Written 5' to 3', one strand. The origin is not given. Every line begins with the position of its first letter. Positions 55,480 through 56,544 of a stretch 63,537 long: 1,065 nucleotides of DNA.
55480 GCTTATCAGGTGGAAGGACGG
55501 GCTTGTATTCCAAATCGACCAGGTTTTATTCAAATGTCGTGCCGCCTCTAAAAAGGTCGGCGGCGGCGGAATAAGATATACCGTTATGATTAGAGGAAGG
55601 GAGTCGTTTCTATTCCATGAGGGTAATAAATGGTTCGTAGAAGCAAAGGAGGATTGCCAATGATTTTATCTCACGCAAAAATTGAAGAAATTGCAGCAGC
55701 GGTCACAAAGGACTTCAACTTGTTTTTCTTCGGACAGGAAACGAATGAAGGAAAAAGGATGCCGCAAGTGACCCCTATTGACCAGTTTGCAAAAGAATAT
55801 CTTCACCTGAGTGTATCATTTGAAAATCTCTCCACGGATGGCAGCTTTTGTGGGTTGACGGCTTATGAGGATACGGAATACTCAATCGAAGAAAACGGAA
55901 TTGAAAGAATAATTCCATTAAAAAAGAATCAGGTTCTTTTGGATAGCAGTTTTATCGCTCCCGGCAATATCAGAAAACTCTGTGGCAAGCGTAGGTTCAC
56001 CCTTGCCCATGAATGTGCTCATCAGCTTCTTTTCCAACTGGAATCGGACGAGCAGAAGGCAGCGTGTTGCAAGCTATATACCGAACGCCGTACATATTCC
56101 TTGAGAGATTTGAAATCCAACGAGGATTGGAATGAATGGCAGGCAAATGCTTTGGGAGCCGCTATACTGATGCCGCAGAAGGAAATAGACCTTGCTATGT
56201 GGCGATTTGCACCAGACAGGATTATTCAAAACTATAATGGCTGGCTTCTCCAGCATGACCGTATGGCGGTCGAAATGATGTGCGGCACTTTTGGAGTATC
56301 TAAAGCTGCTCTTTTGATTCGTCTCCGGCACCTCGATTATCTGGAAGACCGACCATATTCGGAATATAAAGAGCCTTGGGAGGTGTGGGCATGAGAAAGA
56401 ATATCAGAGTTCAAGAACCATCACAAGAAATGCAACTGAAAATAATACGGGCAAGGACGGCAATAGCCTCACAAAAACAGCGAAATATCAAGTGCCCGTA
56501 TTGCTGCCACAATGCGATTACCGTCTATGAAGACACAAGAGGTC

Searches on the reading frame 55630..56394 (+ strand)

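Call 12: search_protein_families(library=pfam, proteins=[window:55630-56394:+], max_evalue=0.001)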
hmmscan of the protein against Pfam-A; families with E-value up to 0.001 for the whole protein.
window:55630-56394:+ (254 aa): 1 family
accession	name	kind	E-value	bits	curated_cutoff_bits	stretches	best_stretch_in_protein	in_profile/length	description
PF06114.19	Peptidase_M78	-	4.1e-06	27.1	22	1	120-190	41-96/123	IrrE N-terminal-like domain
